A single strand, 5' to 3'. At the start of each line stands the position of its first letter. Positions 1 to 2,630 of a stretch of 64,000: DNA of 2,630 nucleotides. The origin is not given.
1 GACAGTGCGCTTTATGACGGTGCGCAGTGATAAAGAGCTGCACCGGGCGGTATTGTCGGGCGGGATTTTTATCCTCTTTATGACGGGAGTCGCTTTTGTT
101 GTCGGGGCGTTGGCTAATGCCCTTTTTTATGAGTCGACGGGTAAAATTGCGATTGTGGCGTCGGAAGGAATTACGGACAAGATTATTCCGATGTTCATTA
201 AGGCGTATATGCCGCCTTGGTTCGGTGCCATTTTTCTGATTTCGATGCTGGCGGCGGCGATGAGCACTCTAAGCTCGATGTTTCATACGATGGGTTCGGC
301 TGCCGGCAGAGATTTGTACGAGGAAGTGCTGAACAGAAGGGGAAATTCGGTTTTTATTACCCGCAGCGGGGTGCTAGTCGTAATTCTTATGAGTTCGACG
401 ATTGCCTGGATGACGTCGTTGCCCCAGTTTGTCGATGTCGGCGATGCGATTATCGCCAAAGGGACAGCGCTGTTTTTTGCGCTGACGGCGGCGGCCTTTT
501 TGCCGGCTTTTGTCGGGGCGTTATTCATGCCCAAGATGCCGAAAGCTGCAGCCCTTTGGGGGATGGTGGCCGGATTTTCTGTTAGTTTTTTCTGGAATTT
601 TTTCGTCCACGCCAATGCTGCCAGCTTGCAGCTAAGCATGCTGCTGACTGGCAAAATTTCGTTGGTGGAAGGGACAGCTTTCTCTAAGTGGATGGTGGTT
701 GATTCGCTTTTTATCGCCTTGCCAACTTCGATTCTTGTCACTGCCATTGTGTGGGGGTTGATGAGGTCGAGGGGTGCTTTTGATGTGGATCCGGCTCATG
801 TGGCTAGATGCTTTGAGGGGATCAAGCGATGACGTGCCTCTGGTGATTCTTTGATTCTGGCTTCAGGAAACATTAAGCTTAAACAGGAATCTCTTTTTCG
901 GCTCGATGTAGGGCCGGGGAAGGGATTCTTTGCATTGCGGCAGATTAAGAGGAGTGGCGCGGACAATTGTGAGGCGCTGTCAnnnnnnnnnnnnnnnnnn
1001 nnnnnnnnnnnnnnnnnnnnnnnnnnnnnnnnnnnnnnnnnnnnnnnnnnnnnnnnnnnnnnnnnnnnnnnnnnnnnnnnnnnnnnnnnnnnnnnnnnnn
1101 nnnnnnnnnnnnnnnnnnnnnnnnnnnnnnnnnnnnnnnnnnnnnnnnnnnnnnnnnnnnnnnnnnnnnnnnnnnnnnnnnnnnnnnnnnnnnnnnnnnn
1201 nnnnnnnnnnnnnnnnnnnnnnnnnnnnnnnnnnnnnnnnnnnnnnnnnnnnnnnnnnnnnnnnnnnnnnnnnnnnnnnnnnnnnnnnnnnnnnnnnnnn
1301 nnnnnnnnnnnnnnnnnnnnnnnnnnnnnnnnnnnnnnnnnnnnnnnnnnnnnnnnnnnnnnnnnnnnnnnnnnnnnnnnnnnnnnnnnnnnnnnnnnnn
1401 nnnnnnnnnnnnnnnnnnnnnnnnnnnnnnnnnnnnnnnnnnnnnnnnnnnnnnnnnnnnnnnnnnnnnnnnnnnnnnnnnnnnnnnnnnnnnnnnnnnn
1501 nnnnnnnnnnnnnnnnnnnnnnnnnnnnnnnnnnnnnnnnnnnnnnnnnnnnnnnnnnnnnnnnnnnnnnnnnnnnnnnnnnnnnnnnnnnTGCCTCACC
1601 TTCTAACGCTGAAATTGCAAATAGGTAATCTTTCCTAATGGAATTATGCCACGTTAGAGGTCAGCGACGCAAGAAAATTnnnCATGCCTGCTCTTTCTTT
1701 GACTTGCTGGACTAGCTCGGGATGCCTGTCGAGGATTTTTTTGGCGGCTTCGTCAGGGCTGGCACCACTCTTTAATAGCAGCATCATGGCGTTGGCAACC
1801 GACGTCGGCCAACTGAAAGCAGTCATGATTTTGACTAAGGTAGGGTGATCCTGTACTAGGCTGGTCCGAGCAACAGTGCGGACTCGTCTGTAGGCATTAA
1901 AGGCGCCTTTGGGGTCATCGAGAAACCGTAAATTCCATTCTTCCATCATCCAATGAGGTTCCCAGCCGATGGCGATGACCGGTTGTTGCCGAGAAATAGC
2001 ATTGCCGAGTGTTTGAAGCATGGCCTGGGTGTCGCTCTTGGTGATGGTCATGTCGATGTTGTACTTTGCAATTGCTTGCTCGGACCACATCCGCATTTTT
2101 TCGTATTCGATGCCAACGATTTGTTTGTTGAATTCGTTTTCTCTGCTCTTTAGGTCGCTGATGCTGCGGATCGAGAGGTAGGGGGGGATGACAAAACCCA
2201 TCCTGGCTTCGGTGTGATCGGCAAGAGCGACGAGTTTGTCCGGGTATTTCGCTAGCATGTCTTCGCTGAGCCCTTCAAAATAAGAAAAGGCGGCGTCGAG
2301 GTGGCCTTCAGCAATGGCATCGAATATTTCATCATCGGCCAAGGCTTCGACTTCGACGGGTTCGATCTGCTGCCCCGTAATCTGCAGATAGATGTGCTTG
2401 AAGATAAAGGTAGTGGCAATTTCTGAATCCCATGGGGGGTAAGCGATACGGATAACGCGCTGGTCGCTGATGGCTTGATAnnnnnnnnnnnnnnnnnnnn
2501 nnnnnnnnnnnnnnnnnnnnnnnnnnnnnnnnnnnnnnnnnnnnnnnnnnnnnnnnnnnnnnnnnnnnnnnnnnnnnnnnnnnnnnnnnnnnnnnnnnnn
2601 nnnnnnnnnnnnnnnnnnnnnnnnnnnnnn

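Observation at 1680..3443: Cytoplasmic chemoreceptor with inverted architecture: MCP signalling domain first, OpuAC-type quaternary-amine binding domain last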

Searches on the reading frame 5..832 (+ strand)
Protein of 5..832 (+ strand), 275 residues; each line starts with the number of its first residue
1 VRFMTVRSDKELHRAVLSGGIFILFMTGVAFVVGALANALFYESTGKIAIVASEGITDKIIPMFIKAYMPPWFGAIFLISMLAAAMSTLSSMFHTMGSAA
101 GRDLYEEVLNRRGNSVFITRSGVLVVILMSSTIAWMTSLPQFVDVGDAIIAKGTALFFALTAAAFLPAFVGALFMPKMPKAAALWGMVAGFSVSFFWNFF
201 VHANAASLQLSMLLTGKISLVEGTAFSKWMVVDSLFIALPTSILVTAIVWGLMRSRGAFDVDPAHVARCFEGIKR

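Call 18: search_protein_families(library=pfam, proteins=[window:5-832:+], max_evalue=0.0001)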
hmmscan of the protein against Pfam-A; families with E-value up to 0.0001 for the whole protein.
window:5-832:+ (275 aa): 1 family
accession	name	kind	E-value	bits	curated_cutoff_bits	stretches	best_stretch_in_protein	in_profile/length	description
PF00474.23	SSF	-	1.5e-20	74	22.8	1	1-190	223-406/406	Sodium:solute symporter family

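Call 73: search_protein_families(library=ncbifam, proteins=[window:5-832:+], max_evalue=0.001)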
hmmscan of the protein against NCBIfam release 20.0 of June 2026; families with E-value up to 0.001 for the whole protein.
window:5-832:+ (275 aa): 5 families
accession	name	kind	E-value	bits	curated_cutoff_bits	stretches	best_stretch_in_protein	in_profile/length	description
TIGR00813.1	sss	superfamily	7e-25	87.9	184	1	2-190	229-411/411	sodium/solute symporter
TIGR02121.1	Na_Pro_sym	equivalog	2.6e-12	46.2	515.5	1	2-200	253-440/488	sodium/proline symporter PutP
TIGR03648.1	Na_symport_lg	subfamily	1.9e-11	43.1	320.75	1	67-205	356-488/547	VC_2705 family sodium/solute symporter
TIGR02119.1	panF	equivalog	5.3e-10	38.9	328.05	1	2-200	258-440/471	sodium/pantothenate symporter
NF011948.0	PRK15419.1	equivalog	2.9e-09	36.3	955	1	2-204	257-451/502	sodium/proline symporter PutP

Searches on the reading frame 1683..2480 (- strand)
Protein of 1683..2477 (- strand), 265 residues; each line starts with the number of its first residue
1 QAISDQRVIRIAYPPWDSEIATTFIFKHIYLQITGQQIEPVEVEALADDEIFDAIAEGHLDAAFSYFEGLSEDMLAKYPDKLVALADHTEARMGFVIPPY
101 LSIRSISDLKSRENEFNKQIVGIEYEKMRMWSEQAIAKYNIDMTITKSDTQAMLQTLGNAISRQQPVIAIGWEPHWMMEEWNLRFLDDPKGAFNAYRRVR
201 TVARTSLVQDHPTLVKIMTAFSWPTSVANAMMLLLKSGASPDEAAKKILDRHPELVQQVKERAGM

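Call 9: find_homologous_proteins(query=window:1683-2477:-, max_evalue=0.00001)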
Query seq(265 aa) (265 aa): 28 proteins with E <= 0.00001 among 695 candidates.
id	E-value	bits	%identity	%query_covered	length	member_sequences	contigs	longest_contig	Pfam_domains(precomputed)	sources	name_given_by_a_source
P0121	2.3e-42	163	36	94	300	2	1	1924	PF04069.18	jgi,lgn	-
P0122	3.5e-37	146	34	95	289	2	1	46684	PF04069.18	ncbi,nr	ncbi:MAG: glycine betaine ABC transporter substrate-binding protein [Methanomicrobiaceae archaeon]|n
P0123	2.1e-36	144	36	52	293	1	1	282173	PF04069.18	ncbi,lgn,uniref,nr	ncbi:glycine betaine ABC transporter substrate-binding protein [Desulfallas thermosapovorans]|uniref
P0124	3.3e-35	140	36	53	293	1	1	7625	PF04069.18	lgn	-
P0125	3.5e-34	137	31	94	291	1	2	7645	PF04069.18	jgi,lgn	jgi:glycine betaine/proline transport system substrate-binding protein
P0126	2.2e-33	134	33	95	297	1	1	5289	PF04069.18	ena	-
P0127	3.1e-33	133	32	95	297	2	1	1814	PF04069.18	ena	-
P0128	4.8e-33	133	35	53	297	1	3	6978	PF04069.18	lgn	-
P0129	4.8e-33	133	37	49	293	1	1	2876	PF04069.18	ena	-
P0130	7.7e-33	132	37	53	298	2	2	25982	PF04069.18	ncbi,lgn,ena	-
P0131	9.1e-33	132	37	49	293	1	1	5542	PF04069.18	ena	-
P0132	1.1e-32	132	35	53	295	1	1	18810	PF04069.18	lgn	-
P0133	1.4e-32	131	31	60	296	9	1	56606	PF04069.18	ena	-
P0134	6.1e-32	129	34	47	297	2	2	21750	PF04069.18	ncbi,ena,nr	ncbi:MAG: glycine/betaine ABC transporter [Firmicutes bacterium]|nr:glycine/betaine ABC transporter 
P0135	1.5e-31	128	29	95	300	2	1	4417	PF04069.18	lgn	-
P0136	2.1e-31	127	30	94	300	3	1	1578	PF04069.18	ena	-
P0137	1.3e-30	125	32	60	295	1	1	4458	PF04069.18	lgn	-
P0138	4.5e-30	123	34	50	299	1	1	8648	PF04069.18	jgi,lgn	-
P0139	1.1e-29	122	36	52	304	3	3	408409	PF04069.18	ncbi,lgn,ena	-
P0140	6.2e-29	119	32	53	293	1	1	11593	PF04069.18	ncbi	-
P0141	2.1e-28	118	34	52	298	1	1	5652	PF04069.18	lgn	-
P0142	2.3e-27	114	34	53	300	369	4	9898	PF04069.18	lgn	-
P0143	3.0e-27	114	40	42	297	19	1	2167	PF04069.18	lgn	-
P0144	3.6e-27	114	40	42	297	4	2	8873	PF04069.18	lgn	-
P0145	5.3e-27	113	30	97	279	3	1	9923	PF04069.18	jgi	jgi:glycine betaine/proline transport system substrate-binding protein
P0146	5.8e-27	113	30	97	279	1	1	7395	PF04069.18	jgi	jgi:glycine betaine/proline transport system substrate-binding protein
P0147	3.7e-26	110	33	52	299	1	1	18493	PF04069.18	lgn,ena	-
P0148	5.0e-19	87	25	94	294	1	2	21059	PF04069.18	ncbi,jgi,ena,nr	ncbi:MAG TPA: glycine betaine ABC transporter substrate-binding protein [Sunxiuqinia sp.]|nr:glycine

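Call 14: search_solved_structures(query=window:1683-2477:-, max_evalue=0.01, show_alignments=4)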
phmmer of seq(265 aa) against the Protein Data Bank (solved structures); distinct sequences matched with E-value up to 0.01: 5.
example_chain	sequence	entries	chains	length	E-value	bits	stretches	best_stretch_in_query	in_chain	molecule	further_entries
3l6g_A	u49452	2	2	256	2.2e-34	122.4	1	9-255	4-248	Betaine ABC transporter permease and substrate binding protein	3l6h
7ahc_A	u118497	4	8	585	6.5e-34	120.8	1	4-255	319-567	ABC transporter permease subunit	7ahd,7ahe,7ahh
2b4l_A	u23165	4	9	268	2.2e-32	115.8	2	113-257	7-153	Glycine betaine-binding protein | Glycine betaine ABC transport system glycine betaine-binding protein OpuAC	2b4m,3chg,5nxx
3tmg_A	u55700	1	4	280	9.4e-23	84.3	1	7-241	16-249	Glycine betaine, L-proline ABC transporter, glycine/betaine/L-proline-binding protein (Pro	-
2reg_A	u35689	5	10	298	1.1e-08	38.2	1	100-257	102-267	PUTATIVE GLYCINE BETAINE-BINDING ABC TRANSPORTER PROTEIN | PUTATIVE GLYCINE BETAINE ABC TRANSPORTER PROTEIN | Putative choline ABC transporter, periplasmic solu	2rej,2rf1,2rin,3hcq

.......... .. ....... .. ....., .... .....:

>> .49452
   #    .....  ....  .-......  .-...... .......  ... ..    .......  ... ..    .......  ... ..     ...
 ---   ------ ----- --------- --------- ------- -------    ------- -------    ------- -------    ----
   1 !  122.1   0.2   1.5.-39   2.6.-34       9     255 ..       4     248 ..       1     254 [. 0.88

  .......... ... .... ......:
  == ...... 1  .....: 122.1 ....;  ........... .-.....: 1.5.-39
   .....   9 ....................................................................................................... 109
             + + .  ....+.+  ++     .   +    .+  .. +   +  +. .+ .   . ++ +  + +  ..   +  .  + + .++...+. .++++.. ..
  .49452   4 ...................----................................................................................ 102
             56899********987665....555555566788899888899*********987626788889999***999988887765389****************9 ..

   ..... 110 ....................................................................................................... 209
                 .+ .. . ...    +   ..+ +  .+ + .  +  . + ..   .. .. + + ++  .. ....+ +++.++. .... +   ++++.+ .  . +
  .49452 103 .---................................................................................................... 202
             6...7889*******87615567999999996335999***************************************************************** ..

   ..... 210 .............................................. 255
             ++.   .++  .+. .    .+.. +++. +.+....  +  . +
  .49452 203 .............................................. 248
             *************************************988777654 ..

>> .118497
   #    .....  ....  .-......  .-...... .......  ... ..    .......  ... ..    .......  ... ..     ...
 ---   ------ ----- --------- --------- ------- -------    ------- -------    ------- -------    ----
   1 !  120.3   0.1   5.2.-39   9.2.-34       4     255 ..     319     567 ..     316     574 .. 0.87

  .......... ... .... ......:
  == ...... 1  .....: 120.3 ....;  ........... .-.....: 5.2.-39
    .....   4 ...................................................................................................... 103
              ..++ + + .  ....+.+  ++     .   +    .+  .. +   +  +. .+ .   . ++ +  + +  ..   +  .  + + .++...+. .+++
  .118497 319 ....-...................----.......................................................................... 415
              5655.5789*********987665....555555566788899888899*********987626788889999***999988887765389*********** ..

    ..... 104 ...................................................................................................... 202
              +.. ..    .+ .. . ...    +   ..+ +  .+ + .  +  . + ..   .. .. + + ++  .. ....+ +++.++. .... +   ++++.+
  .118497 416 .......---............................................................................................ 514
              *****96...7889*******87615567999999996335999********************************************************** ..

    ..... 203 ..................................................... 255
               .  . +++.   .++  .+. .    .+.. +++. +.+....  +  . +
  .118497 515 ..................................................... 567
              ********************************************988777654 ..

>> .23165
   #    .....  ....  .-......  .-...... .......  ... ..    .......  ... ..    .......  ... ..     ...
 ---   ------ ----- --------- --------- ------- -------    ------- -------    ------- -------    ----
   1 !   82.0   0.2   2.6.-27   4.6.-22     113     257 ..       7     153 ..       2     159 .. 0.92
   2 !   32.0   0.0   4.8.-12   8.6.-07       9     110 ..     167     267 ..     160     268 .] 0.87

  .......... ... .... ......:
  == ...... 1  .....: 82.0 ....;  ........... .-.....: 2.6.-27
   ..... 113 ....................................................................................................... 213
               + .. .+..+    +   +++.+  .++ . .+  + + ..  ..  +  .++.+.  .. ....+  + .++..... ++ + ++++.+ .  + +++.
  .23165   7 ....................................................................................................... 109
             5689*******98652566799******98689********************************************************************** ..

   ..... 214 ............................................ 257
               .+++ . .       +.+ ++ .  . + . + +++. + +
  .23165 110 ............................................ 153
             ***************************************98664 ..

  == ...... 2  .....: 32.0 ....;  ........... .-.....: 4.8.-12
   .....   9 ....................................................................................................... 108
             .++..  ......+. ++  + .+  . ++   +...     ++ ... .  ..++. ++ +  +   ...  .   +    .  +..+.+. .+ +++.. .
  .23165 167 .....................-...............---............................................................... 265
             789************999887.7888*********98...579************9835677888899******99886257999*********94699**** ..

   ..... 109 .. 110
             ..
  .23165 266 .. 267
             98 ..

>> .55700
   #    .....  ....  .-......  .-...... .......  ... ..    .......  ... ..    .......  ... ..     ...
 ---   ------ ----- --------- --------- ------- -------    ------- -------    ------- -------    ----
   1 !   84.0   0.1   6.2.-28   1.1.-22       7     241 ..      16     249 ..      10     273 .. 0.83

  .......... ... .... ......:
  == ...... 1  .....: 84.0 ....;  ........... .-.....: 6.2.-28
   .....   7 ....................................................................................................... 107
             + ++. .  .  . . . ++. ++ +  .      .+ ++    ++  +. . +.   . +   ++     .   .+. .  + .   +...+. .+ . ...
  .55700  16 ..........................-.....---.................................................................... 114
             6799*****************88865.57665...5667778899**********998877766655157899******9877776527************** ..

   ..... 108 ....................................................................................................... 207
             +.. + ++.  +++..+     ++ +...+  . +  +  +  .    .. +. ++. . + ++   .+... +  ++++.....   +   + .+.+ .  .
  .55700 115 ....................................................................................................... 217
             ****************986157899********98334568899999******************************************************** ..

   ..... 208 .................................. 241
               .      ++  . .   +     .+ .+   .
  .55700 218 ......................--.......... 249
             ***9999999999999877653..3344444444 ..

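Call 36: predict_structure(alignment_id=A2)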
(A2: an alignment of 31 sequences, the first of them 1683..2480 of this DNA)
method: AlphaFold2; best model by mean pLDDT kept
length: 266 residues; sequences in the alignment: 31
mean_pLDDT: 91.8   pTM: 0.88
mean pLDDT of the five models: 91.8, 91.6, 91.2, 90.8, 90.9
residues with pLDDT >= 90: 217; 70-90: 33; 50-70: 11; < 50: 5
segments of 3 or more residues with pLDDT < 50: 1-5
pLDDT, mean of each block of 10 residues (from residue 1): 56 92 97 97 78 92 80 88 93 94 97 96 88 95 95 95 98 95 96 81 93 96 96 98 98 98 97
secondary structure, 60 per line:
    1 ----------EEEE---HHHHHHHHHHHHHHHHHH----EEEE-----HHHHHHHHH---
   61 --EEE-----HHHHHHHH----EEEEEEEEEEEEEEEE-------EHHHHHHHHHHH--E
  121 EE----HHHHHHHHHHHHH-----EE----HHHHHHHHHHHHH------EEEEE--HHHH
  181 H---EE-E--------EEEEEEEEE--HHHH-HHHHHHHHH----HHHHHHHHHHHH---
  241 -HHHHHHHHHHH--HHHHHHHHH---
elements in order: E11-14 H18-35 E40-43 H49-57 E63-65 H71-78 E83-98 H107-117 E120-122 H127-139 H151-163 E170-174 H177-181 E197-205 H208-211 H213-221 H226-237 H242-252 H255-263

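Call 40: fold_search(model_id=the predicted structure, library=pdb)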
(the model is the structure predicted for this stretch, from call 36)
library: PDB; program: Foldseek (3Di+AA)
matches with E <= 10: 1821; with E <= 0.001: 1056
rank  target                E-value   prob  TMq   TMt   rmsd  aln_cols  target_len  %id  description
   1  3l6h                  2.7e-24  1.00  0.71  0.74   4.1       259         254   28  Crystal structure of lactococcal OpuAC in its closed-liganded conformation complexed with glycine betaine (released 2010-05-19)
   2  3l6g                  1.3e-23  1.00  0.84  0.87   2.4       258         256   28  Crystal structure of lactococcal OpuAC in its open conformation (released 2010-05-19)
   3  3tmg_A                2.3e-23  1.00  0.69  0.69   4.9       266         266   24  Crystal structure of Glycine betaine, L-proline ABC transporter, glycine/betaine/L-proline-binding protein (ProX) from (released 2011-09-14)
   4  7ahd_A                2.2e-22  1.00  0.75  0.39   3.5       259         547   27  OpuA (E190Q) occluded (released 2020-11-25)
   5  3tmg_B                7.4e-22  1.00  0.69  0.69   4.8       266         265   23  Crystal structure of Glycine betaine, L-proline ABC transporter, glycine/betaine/L-proline-binding protein (ProX) from (released 2011-09-14)
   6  7ahh_A                1.1e-20  1.00  0.71  0.39   4.1       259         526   28  OpuA inhibited inward-facing, SBD docked (released 2020-11-25)
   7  2reg_B                4.9e-20  1.00  0.65  0.61   5.0       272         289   19  ABC-transporter choline binding protein in complex with choline (released 2008-09-16)
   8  2reg_A                1.8e-19  1.00  0.64  0.60   6.1       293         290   19  ABC-transporter choline binding protein in complex with choline (released 2008-09-16)
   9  4xz6_A                4.7e-16  1.00  0.65  0.61   5.0       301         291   15  TmoX in complex with TMAO (released 2015-08-19)
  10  4xz6_B                1.5e-15  1.00  0.65  0.60   5.2       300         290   16  TmoX in complex with TMAO (released 2015-08-19)
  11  1r9l                  3.3e-15  1.00  0.69  0.61   4.7       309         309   15  structure analysis of ProX in complex with glycine betaine (released 2004-02-24)
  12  8dp6_B                5.1e-14  1.00  0.73  0.73   3.9       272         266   16  Crystal structure of Helicobacter pylori EgtU (released 2022-11-09)
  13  9egj_C                1.2e-13  1.00  0.66  0.64   5.4       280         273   16  Crystal Structure of EgtUC binding domain mutant I243P bound to L-Ergothioneine from S. pneumoniae (released 2025-11-26)
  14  9o5f                  1.6e-13  1.00  0.65  0.63   5.5       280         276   16  Crystal Structure of EgtUC binding domain double mutant I243P T274G bound to L-Ergothioneine from S. pneumoniae (released 2026-01-14)
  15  2rej_A                2.1e-13  1.00  0.64  0.60   5.1       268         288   19  ABC-transporter choline binding protein in unliganded semi-closed conformation (released 2008-09-16)
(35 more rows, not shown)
